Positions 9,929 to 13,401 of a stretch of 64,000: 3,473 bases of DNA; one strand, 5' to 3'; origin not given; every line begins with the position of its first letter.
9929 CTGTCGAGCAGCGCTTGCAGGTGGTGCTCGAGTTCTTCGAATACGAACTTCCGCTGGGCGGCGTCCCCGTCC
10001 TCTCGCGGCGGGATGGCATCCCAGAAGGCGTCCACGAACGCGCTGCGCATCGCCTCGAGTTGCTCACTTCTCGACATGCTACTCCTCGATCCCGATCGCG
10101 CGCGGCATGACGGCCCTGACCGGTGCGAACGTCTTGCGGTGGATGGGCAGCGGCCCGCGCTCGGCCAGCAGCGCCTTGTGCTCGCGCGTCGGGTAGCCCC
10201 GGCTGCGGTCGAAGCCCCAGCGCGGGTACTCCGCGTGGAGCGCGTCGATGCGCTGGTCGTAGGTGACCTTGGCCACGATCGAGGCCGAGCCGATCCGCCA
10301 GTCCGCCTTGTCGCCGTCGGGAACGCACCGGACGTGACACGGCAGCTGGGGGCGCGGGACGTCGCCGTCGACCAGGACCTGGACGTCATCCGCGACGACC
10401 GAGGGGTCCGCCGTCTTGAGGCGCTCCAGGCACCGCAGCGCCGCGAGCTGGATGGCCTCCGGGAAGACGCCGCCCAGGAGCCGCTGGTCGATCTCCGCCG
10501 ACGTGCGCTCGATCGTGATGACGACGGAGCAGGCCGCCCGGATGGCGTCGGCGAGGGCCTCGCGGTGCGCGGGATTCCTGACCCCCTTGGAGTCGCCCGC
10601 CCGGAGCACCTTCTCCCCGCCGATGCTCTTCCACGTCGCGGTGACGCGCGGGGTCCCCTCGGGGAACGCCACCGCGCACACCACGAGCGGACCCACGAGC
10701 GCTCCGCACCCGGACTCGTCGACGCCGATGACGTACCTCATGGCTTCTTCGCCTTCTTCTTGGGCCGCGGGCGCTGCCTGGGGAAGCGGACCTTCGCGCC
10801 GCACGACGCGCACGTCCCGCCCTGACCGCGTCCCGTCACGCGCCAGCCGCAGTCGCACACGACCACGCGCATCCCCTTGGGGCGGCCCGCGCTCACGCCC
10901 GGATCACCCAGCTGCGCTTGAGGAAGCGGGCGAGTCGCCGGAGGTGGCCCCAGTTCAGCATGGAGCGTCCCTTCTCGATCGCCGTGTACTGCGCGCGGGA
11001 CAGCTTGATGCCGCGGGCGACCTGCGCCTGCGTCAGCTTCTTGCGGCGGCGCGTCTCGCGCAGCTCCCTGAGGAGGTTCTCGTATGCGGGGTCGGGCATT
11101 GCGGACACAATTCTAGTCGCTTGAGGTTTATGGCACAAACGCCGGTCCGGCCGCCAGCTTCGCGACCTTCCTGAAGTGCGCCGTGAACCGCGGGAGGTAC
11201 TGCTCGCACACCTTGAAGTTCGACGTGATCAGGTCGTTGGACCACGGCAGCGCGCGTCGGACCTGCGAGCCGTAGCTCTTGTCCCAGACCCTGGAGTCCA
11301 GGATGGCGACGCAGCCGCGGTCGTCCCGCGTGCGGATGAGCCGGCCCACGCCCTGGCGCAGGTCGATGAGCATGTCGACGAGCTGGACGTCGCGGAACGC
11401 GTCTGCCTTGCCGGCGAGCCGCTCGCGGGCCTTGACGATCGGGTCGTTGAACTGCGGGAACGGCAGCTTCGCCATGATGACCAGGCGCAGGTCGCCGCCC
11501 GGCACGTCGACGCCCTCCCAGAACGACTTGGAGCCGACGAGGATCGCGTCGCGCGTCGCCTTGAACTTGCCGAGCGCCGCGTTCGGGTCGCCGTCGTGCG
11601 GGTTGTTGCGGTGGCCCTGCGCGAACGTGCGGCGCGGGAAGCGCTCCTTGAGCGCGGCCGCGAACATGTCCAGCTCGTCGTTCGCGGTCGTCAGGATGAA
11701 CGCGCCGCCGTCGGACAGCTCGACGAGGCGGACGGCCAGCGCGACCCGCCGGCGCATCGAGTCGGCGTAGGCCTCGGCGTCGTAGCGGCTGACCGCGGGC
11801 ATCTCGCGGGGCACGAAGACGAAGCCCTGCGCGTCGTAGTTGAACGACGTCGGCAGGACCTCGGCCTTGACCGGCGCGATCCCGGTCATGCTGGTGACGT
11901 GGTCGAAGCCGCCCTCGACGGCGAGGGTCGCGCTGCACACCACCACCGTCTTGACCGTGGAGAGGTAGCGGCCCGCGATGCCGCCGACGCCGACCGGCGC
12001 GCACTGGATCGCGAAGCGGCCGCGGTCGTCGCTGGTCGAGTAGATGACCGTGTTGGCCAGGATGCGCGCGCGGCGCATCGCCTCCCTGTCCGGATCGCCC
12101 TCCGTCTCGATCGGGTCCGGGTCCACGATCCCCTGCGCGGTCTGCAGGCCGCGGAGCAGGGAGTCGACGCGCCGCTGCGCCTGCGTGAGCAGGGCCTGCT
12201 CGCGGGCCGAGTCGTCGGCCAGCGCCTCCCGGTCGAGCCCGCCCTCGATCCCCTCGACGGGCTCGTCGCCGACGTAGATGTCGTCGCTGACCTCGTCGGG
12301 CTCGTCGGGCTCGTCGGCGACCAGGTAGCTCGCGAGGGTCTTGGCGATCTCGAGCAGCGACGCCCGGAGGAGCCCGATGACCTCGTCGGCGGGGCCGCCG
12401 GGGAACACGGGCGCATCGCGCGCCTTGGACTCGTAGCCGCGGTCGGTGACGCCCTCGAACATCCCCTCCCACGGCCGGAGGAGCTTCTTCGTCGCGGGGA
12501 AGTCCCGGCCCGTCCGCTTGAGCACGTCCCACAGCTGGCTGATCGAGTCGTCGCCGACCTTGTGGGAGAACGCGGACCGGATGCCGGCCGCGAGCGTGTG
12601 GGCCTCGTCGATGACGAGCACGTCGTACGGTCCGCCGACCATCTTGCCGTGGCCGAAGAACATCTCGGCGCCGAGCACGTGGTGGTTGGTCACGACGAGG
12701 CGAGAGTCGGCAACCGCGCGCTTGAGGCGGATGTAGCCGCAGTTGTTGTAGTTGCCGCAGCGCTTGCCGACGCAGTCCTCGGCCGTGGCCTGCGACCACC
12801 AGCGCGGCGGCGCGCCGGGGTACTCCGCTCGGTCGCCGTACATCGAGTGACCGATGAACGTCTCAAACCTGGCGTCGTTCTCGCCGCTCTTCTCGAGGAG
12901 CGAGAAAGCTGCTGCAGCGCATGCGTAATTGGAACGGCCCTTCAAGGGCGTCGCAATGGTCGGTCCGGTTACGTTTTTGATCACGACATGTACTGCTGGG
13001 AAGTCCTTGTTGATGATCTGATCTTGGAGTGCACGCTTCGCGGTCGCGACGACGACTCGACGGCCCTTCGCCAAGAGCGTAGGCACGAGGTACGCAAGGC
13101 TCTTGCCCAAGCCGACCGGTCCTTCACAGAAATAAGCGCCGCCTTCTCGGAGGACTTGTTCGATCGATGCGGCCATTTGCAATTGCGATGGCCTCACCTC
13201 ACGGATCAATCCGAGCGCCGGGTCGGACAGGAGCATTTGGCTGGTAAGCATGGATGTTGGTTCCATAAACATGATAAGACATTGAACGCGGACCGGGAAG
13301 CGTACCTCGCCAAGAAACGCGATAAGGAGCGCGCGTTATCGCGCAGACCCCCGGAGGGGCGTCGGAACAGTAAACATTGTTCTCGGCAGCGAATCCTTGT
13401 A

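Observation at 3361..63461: Recurrent 15-bp junction motif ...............: a candidate phage regulon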

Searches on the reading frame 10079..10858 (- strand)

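Call 11: search_protein_families(library=pfam, proteins=[window:10079-10858:-], max_evalue=0.01)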
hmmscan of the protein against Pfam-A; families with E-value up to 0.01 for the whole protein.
window:10079-10858:- (259 aa): 1 family
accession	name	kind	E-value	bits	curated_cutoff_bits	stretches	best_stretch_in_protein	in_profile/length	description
PF01351.25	RNase_HII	-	6.6e-19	69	25.8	1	44-246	1-198/199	Ribonuclease HII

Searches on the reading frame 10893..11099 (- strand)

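Call 11: search_protein_families(library=pfam, proteins=[window:10893-11099:-], max_evalue=0.01)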
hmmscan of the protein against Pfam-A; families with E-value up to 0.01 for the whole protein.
window:10893-11099:- (68 aa): 6 families
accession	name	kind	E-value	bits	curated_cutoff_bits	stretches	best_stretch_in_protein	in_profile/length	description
PF13560.12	HTH_31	-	1.2e-10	42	27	1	10-61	3-55/64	Helix-turn-helix domain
PF01381.28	HTH_3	-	4.5e-10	39.9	23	1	13-63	1-51/55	Helix-turn-helix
PF12844.13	HTH_19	-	5.7e-10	39.4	30.2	1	13-61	4-52/64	Helix-turn-helix domain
PF13443.12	HTH_26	-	2.6e-05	24.8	22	1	13-61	2-51/63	Cro/C1-type HTH DNA-binding domain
PF13413.12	HTH_25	-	6.8e-05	23.1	24.6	1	13-45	2-34/62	Helix-turn-helix domain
PF13744.12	HTH_37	-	0.00072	19.8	27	1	8-45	18-55/80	Helix-turn-helix domain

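Call 63: search_protein_families(library=phrogs, proteins=[window:10893-11099:-], max_evalue=0.001)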
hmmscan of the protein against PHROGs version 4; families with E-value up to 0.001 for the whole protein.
window:10893-11099:- (68 aa): 6 families
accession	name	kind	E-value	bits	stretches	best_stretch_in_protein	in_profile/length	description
phrog_3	-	transcription regulation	3e-07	31.5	1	9-61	92-138/430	transcriptional repressor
phrog_8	-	transcription regulation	1.5e-06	28.9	1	12-61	80-209/346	transcriptional regulator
phrog_1373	-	transcription regulation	4e-05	24.7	1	6-62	62-117/166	transcriptional regulator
phrog_5823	-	transcription regulation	0.00022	21.5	1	12-61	10-60/404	transcriptional regulator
phrog_4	-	transcription regulation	0.00029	20.9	1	11-62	139-186/400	transcriptional repressor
phrog_4583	-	transcription regulation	0.0003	21.8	1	9-63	11-65/81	transcriptional repressor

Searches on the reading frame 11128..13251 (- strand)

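Call 11: search_protein_families(library=pfam, proteins=[window:11128-13251:-], max_evalue=0.01)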
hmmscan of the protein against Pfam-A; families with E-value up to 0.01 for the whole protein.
window:11128-13251:- (707 aa): 2 families
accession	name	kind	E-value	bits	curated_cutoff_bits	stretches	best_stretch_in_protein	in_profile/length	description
PF13307.12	Helicase_C_2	-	1.5e-34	119.9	25.3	1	507-669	2-168/170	Helicase C-terminal domain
PF00270.35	DEAD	-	2e-06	28.1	26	1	28-81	6-63/167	DEAD/DEAH box helicase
